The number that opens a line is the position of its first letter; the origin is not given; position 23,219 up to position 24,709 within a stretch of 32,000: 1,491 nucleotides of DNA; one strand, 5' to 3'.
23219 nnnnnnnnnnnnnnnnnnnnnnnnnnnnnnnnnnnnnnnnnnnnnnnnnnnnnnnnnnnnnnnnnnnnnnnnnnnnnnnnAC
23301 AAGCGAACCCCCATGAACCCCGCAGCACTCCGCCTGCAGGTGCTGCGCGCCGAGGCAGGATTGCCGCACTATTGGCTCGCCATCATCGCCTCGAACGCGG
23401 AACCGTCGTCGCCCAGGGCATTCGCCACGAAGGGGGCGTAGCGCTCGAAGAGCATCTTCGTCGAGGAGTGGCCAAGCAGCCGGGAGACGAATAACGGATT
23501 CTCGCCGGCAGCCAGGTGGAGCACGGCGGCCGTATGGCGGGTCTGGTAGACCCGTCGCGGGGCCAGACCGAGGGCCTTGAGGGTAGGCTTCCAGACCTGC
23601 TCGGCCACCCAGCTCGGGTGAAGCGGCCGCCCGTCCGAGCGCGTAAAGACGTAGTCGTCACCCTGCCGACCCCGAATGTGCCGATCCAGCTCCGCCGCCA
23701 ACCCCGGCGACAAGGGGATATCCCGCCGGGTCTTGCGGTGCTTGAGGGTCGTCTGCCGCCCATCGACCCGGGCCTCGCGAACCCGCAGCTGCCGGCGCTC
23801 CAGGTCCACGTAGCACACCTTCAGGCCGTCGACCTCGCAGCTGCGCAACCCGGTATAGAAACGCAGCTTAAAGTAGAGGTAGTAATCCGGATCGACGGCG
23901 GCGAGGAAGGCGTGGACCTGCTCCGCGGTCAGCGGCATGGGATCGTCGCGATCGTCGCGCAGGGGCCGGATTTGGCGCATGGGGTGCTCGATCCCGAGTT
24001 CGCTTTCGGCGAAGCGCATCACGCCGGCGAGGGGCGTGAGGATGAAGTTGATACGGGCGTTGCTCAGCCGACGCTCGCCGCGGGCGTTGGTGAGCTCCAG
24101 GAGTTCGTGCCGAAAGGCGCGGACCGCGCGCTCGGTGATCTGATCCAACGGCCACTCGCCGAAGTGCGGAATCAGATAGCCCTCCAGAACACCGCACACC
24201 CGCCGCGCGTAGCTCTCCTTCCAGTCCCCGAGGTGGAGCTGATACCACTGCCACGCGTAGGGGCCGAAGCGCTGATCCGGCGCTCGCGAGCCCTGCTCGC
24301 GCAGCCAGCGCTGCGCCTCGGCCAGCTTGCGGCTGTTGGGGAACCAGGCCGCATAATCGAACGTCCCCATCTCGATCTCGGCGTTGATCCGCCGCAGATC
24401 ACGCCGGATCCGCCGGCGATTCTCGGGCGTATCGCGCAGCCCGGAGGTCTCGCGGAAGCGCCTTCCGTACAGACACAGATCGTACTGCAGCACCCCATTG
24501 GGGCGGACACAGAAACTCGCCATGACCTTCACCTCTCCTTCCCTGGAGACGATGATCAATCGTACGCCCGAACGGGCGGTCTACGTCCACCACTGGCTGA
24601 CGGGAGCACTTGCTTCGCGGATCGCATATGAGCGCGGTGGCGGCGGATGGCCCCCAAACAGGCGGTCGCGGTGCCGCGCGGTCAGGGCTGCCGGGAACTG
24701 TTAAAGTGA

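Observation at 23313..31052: Pieces of a MarR-type EPS-regulator gene scattered through 7.7 kb: serial integration and decay at the 5' edge of an EPS locus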

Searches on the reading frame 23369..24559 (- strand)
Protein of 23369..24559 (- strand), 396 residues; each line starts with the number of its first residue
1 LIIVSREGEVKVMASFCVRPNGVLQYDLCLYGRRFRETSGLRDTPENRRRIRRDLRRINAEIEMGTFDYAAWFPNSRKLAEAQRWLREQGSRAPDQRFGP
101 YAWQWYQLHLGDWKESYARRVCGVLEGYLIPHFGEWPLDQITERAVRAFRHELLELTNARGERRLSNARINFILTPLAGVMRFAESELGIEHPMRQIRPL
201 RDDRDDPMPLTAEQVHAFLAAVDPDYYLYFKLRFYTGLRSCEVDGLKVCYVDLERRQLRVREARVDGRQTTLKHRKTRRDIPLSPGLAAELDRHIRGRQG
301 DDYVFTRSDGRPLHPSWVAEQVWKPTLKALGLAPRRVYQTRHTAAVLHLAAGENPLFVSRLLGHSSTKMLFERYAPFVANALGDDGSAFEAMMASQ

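Call 10: search_protein_families(library=pfam, proteins=[window:23369-24559:-], max_evalue=0.01)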
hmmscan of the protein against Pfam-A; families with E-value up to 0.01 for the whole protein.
window:23369-24559:- (396 aa): 4 families
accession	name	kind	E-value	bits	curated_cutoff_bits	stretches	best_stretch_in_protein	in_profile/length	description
PF12167.14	Arm-DNA-bind_2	-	1.1e-17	64.2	22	1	18-77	6-65/65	Arm DNA-binding domain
PF00589.27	Phage_integrase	-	8.2e-15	55.4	27.1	1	210-375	3-166/172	Phage integrase family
PF22022.2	Phage_int_M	-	8.7e-06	26.3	27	1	98-149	1-52/96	Phage integrase central domain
PF14659.12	Phage_int_SAM_3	-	8.2e-05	23.2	22.6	1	101-153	5-57/58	Phage integrase, N-terminal SAM-like domain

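Call 11: search_protein_families(library=ncbifam, proteins=[window:23369-24559:-], max_evalue=0.01)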
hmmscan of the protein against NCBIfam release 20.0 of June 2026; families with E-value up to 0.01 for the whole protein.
window:23369-24559:- (396 aa): 6 families
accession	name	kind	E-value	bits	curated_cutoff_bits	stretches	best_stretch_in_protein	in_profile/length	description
NF040815.2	recomb_XerA_Arch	equivalog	1.3e-14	54.4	220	1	186-368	73-246/263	site-specific tyrosine recombinase/integron integrase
TIGR02224.1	recomb_XerC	equivalog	5.7e-10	39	335.15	1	159-366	55-267/295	tyrosine recombinase XerC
TIGR02249.1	integrase_gron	subfamily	1.3e-07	31.3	265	1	194-266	87-158/315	integron integrase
TIGR02225.1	recomb_XerD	equivalog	1e-05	25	329.6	1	152-367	45-265/290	site-specific tyrosine recombinase XerD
NF001399.0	PRK00283.1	subfamily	0.0012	18.1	279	1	138-366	48-273/300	tyrosine recombinase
NF011946.0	PRK15417.1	equivalog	0.0032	16.7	435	0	183-265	89-172/337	integron integrase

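Call 15: find_homologous_proteins(query=window:23369-24523:-, max_evalue=1e-20)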
Query window:23369-24523:- (384 aa): 469 proteins with E <= 1e-20 among 8000 candidates; the best 120 are listed.
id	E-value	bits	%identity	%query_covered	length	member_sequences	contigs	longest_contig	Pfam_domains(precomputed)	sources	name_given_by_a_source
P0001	5.3e-211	719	80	100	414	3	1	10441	PF12167.15,PF14659.13,PF22022.3,PF00589.28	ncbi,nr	ncbi:hypothetical protein CKO08_11940 [Halorhodospira halochloris]|nr:hypothetical protein [Halorhod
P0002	2.7e-200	684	78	99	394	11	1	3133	PF12167.15,PF14659.13,PF22022.3,PF00589.28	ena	-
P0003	2.0e-195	667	76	99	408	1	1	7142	PF12167.15,PF14659.13,PF22022.3,PF00589.28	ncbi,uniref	ncbi:MAG: Arm DNA-binding domain-containing protein [Halochromatium sp.]|uniref:Arm DNA-binding doma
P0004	7.0e-193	659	74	100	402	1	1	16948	PF12167.15,PF14659.13,PF22022.3,PF00589.28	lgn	-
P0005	7.5e-193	659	76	99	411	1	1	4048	PF12167.15,PF14659.13,PF22022.3,PF00589.28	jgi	-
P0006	2.8e-192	657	76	99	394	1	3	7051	PF12167.15,PF14659.13,PF22022.3,PF00589.28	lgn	-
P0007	1.1e-191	655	75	100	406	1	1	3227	PF12167.15,PF14659.13,PF22022.3,PF00589.28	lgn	-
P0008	2.8e-191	654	74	100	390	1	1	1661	PF12167.15,PF14659.13,PF22022.3,PF00589.28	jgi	jgi:integrase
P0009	4.3e-190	650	74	99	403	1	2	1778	PF12167.15,PF14659.13,PF22022.3,PF00589.28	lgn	-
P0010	1.3e-186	638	73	99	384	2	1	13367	PF12167.15,PF14659.13,PF22022.3,PF00589.28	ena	-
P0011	1.5e-153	530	63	99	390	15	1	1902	PF12167.15,PF14659.13,PF22022.3,PF00589.28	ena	-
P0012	1.0e-152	527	62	99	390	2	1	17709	PF12167.15,PF14659.13,PF22022.3,PF00589.28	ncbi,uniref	ncbi:tyrosine-type recombinase/integrase [Spiribacter sp. 221]|uniref:tyrosine-type recombinase/inte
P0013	1.0e-151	524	62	99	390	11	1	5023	PF12167.15,PF14659.13,PF22022.3,PF00589.28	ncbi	-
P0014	8.9e-138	478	59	99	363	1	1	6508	PF12167.15,PF14659.13,PF22022.3,PF00589.28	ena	-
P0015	4.0e-135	469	48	99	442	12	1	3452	PF12167.15,PF14659.13,PF22022.3,PF00589.28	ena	-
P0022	3.0e-130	453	71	74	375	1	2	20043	PF12167.15,PF14659.13,PF22022.3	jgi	-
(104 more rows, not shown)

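Call 16: find_encoding_contigs(protein=P0001, flank=10000, max_places=3)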
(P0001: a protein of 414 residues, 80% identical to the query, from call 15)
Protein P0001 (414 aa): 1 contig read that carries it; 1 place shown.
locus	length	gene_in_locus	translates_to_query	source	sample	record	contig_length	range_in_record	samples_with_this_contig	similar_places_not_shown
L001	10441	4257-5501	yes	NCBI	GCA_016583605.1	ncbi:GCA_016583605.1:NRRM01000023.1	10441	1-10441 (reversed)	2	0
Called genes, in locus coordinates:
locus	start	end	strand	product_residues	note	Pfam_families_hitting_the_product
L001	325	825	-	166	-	-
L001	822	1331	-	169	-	PF15919:HicB_lk_antitox (weak), PF05534:HicB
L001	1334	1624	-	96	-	-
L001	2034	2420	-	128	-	PF01850:PIN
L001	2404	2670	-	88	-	PF02604:PhdYeFM_antitox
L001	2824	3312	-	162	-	-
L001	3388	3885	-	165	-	-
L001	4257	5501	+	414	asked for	PF12167:Arm-DNA-bind_2, PF14659:Phage_int_SAM_3, PF22022:Phage_int_M (weak), PF00589:Phage_integrase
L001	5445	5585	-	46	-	-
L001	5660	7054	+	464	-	PF00753:Lactamase_B, PF10996:Beta-Casp, PF07521:RMMBL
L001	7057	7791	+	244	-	-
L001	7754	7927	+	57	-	-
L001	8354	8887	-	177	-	PF13424:TPR_12 (weak), PF00515:TPR_1 (weak), PF07719:TPR_2 (weak), PF13432:TPR_16, PF13414:TPR_11, PF14559:TPR_19 (weak), PF21033:RMD1-3 (weak), PF13181:TPR_8 (weak), +4 more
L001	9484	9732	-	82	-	PF01797:Y1_Tnp (weak)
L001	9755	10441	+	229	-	PF12323:HTH_OrfB_IS605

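Call 17: find_encoding_contigs(protein=P0004, flank=10000, max_places=3)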
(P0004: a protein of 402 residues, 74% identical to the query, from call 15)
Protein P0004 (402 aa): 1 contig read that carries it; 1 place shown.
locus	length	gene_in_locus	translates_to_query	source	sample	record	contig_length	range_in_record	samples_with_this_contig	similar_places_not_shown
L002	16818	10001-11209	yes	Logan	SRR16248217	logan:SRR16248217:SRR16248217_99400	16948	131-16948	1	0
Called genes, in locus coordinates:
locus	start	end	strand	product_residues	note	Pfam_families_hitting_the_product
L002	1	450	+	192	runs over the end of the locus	?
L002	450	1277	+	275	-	PF00535:Glycos_transf_2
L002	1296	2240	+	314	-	PF01073:3Beta_HSD, PF01370:Epimerase, PF02719:Polysacc_synt_2 (weak), PF04321:RmlD_sub_bind, PF13460:NAD_binding_10, PF16363:GDP_Man_Dehyd, PF07993:NAD_binding_4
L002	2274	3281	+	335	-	PF00953:Glycos_transf_4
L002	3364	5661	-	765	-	PF00589:Phage_integrase (faint)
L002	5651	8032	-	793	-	-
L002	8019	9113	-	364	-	-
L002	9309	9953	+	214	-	-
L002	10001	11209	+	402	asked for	PF12167:Arm-DNA-bind_2, PF14659:Phage_int_SAM_3, PF22022:Phage_int_M (weak), PF00589:Phage_integrase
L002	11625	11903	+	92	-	-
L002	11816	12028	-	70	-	PF22483:Mu-transpos_C_2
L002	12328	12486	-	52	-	-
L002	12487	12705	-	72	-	PF00563:EAL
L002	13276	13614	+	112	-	-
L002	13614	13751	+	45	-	-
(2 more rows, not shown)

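Call 18: find_encoding_contigs(protein=P0010, flank=10000, max_places=3)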
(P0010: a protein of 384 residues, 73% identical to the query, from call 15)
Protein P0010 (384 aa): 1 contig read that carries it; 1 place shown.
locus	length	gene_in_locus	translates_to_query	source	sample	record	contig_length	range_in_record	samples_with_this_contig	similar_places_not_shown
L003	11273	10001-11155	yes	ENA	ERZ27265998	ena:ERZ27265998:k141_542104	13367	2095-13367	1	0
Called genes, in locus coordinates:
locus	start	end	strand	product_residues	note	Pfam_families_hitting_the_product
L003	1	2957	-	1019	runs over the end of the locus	-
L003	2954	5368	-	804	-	-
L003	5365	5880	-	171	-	-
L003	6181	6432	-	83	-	-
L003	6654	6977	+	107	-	PF04365:BrnT_toxin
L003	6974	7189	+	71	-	PF12441:CopG_antitoxin, PF14384:BrnA_antitoxin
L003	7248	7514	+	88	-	PF09722:Xre_MbcA_ParS_C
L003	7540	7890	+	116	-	-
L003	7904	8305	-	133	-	PF01850:PIN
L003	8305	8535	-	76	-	-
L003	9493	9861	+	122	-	-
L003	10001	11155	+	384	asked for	PF12167:Arm-DNA-bind_2, PF14659:Phage_int_SAM_3, PF22022:Phage_int_M, PF00589:Phage_integrase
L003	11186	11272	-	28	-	?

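Call 42: find_related_loci(query=window:23369-24523:-, collection=metagenome_contigs, flank=8000)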
Query window:23369-24523:- (384 aa) in metagenome_contigs; peptide patterns used: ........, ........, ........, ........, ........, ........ (x = any residue, [..] = any of these).
44 stretches matched a pattern; 1 encode a relative of the query (tblastn E <= 1e-3); 1 distinct loci.
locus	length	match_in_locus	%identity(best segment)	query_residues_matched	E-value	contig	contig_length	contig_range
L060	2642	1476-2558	23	23-382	9e-18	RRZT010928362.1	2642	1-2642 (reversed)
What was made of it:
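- Tried and rejected: Metagenome scan with the integrase: only one distant hit (call 42).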

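Call 43: find_encoding_contigs(protein=P0003, flank=8000, max_places=2)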
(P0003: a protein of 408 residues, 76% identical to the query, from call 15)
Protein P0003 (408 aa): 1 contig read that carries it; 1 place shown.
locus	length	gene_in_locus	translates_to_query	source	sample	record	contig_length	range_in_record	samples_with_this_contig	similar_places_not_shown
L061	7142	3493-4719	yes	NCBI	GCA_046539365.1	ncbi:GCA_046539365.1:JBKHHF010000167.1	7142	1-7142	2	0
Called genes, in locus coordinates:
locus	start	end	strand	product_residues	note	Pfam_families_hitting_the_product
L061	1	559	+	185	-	PF00534:Glycos_transf_1, PF13692:Glyco_trans_1_4, PF20706:GT4-conflict (weak), PF13524:Glyco_trans_1_2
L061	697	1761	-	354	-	PF12281:NTP_transf_8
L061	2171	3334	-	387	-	PF13784:Fic_N, PF02661:Fic, PF09339:HTH_IclR (weak)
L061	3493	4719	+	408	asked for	PF12167:Arm-DNA-bind_2, PF14659:Phage_int_SAM_3 (weak), PF22022:Phage_int_M, PF00589:Phage_integrase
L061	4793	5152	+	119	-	PF05973:Gp49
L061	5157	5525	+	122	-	PF01381:HTH_3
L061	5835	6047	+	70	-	PF05015:HigB-like_toxin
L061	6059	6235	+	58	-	-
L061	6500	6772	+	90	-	-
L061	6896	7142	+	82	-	?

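Call 44: find_encoding_contigs(protein=P0006, flank=8000, max_places=3)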
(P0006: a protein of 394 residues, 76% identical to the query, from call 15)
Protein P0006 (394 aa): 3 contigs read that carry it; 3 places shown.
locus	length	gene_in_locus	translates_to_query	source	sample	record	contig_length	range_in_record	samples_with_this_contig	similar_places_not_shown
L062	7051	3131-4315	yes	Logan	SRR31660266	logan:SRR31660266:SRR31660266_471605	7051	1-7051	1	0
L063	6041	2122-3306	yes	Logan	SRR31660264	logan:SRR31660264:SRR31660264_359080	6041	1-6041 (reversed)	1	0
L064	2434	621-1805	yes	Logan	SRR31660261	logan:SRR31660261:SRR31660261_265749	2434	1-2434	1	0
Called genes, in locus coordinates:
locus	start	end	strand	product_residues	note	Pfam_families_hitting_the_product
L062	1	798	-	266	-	?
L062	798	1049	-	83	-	PF13560:HTH_31, PF01381:HTH_3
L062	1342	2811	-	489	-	PF02661:Fic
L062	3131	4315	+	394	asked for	PF12167:Arm-DNA-bind_2, PF14659:Phage_int_SAM_3 (weak), PF22022:Phage_int_M (weak), PF00589:Phage_integrase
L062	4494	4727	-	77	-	PF12441:CopG_antitoxin (weak)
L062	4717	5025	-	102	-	PF04365:BrnT_toxin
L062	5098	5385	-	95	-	-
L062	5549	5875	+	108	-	-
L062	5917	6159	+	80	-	PF02604:PhdYeFM_antitox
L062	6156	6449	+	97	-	PF05016:ParE_toxin (weak), PF06769:YoeB_toxin (weak)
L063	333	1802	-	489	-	PF02661:Fic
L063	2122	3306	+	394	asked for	PF12167:Arm-DNA-bind_2, PF14659:Phage_int_SAM_3 (weak), PF22022:Phage_int_M (weak), PF00589:Phage_integrase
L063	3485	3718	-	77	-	PF12441:CopG_antitoxin (weak)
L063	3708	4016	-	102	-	PF04365:BrnT_toxin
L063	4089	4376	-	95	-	-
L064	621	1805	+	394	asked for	PF12167:Arm-DNA-bind_2, PF14659:Phage_int_SAM_3 (weak), PF22022:Phage_int_M (weak), PF00589:Phage_integrase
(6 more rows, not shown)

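Call 45: find_encoding_contigs(protein=P0002, flank=8000, max_places=2)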
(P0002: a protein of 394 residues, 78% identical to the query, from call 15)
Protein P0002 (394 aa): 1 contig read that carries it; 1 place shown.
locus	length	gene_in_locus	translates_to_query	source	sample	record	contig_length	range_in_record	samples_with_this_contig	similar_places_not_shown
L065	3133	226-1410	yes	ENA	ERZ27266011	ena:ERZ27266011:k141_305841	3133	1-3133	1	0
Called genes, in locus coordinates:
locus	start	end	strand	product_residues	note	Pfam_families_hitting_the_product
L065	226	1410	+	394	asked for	PF12167:Arm-DNA-bind_2, PF14659:Phage_int_SAM_3, PF22022:Phage_int_M, PF00589:Phage_integrase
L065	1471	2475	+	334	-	PF04754:Transposase_31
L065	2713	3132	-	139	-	?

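Call 46: find_encoding_contigs(protein=P0022, flank=10000, max_places=2)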
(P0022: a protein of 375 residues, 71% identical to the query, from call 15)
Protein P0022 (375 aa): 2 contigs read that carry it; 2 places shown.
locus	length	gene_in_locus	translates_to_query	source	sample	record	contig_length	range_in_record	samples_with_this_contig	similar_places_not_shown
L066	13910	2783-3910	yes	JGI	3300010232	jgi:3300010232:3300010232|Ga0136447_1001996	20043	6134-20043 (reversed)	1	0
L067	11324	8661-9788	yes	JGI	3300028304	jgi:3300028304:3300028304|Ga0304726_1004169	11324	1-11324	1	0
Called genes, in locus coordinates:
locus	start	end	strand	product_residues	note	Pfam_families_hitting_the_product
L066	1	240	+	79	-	?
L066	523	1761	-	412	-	PF07804:HipA_C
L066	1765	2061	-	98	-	PF13560:HTH_31 (weak), PF01381:HTH_3 (weak)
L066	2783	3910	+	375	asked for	PF12167:Arm-DNA-bind_2, PF14659:Phage_int_SAM_3 (weak), PF22022:Phage_int_M (weak)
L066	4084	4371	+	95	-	PF05015:HigB-like_toxin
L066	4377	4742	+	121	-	PF01381:HTH_3, PF13443:HTH_26 (weak), PF13560:HTH_31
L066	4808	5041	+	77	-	-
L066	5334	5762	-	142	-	PF01850:PIN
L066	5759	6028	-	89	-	-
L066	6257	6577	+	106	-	PF13560:HTH_31 (weak), PF01381:HTH_3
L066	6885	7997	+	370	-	PF00953:Glycos_transf_4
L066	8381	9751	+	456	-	PF00919:UPF0004, PF04055:Radical_SAM, PF01938:TRAM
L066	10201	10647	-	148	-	PF13470:PIN_3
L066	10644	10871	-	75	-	-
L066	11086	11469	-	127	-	PF00581:Rhodanese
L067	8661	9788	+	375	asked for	PF12167:Arm-DNA-bind_2, PF14659:Phage_int_SAM_3 (weak), PF22022:Phage_int_M (weak)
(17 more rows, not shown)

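Call 62: search_dna_similar(query=window:23369-24523:-, collection=plasmids, mode=protein, max_rows=12)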
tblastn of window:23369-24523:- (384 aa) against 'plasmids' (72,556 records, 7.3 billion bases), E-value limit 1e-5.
Records with a match: 112; places in all: 124; records where one place covers at least 80% of the query: 39.
Best place of each record, by identity: <60% 112.
By first word of the organism name: Bacillus 33; Escherichia 13; Ligilactobacillus 10; Klebsiella 7; Salmonella 7; Enterococcus 6; Enterobacter 3; Paenarthrobacter 3; Shewanella 2; Tsukamurella 2; and 24 more.
By predicted mobility (MOB-suite, as given by PLSDB): non-mobilizable 85; mobilizable 16; conjugative 11.
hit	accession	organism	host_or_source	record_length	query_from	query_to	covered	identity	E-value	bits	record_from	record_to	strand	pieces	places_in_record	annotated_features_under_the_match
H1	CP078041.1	Shewanella putrefaciens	Whole Organism,sink handle in ICU Room ...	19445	1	384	100%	40.1%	8e-87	294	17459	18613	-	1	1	DUF3596 domain-containing protein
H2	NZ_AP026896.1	Aeromonas caviae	Microbe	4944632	9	381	97%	39.3%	1e-59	216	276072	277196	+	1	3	none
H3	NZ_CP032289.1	Acinetobacter lwoffii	cell culture,permafrost, Kolyma lowland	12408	10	381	97%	37.8%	1e-67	238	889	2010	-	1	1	DUF3596 domain-containing protein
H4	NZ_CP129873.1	Klebsiella pneumoniae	Homo sapiens,whole organism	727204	20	372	92%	29.2%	2e-20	100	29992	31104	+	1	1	site-specific integrase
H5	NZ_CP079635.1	Klebsiella pneumoniae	Homo sapiens,Pus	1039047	20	372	92%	28.9%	1e-19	98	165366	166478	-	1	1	none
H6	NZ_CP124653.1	Pseudomonas aeruginosa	Homo sapiens,Wound/Abscess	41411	20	380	94%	27.7%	1e-16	89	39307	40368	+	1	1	DUF3596 domain-containing protein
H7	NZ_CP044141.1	Escherichia coli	-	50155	10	366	93%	27.1%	2e-15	86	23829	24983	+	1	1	site-specific integrase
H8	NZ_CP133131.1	Escherichia coli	-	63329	10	366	93%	27.1%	2e-15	86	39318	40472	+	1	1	site-specific integrase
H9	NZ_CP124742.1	Escherichia coli O157:H7 str. EDL933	Homo sapiens,feces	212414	10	366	93%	27.1%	2e-15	86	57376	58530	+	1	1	site-specific integrase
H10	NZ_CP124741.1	Escherichia coli O157:H7 str. EDL933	Homo sapiens,feces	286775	10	366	93%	27.1%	2e-15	86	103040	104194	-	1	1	site-specific integrase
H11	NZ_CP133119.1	Escherichia coli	-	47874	20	368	91%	27.6%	1e-17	92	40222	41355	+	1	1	site-specific integrase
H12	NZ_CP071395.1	Klebsiella michiganensis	Homo sapiens,urine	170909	20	366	90%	27.7%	2e-14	82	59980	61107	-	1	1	site-specific integrase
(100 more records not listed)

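Call 63: search_dna_similar(query=window:23369-24523:-, collection=phages, mode=protein, max_rows=8)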
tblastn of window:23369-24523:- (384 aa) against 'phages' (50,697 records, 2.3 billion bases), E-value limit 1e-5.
Records with a match: 626; places in all: 627; records where one place covers at least 80% of the query: 203.
Best place of each record, by identity: <60% 626.
By first word of the organism name: Mycobacterium 185; Escherichia 71; Bacteriophage 46; Pseudomonas 44; Arthrobacter 31; Helicobacter 30; Stx2a-converting 29; Stx1a-converting 27; Paenibacillus 15; Corynebacterium 14; and 43 more.
By host as written in the record: Mycobacterium smegmatis mc2 155 121; - 105; Mycobacterium smegmatis mc#155 31; Helicobacter pylori 20; Pseudomonas aeruginosa 15; Arthrobacter globiformis B-2979 13; Mycobacterium smegmatis mc2155 10; Arthrobacter globiformis NRRL B-2979 SEA 10; and 186 more.
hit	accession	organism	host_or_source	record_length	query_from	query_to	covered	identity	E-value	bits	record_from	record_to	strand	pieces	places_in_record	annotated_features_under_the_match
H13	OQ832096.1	Halomonas phage vB_HmeY_H4907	Halomonas meridiana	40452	12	384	97%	28.0%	2e-17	91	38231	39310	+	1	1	Arm DNA-binding domain protein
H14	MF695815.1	Klebsiella phage KPP5665-2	Klebsiella pneumoniae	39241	20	372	92%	28.8%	3e-18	92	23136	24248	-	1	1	integrase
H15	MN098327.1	Klebsiella phage Mulock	Klebsiella pneumoniae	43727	20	372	92%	28.6%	8e-20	97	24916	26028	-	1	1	integrase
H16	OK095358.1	Burkholderia phage phiBt-TXDOH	Burkholderia pseudomallei BP82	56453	12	380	96%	27.3%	2e-17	91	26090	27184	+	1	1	integrase | hypothetical protein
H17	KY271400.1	Klebsiella phage 6 LV-2017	Klebsiella pneumoniae KH43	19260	20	372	92%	28.4%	3e-20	99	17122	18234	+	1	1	integrase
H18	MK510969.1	Pseudomonas phage vB_Pae_CF60a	Pseudomonas aeruginosa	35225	20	380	94%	27.7%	3e-17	89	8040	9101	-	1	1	putative transposase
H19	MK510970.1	Pseudomonas phage vB_Pae_CF67a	Pseudomonas aeruginosa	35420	20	380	94%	27.7%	3e-17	89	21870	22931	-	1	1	putative transposase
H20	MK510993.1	Pseudomonas phage vB_Pae_BR201a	Pseudomonas aeruginosa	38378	20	380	94%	27.7%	3e-17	89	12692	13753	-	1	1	putative transposase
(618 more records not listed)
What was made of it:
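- Tried and rejected: Integrase relatives in phages and plasmids: at most 29% and 40% identity, so no characterised att site could be borrowed (calls 62, 63).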
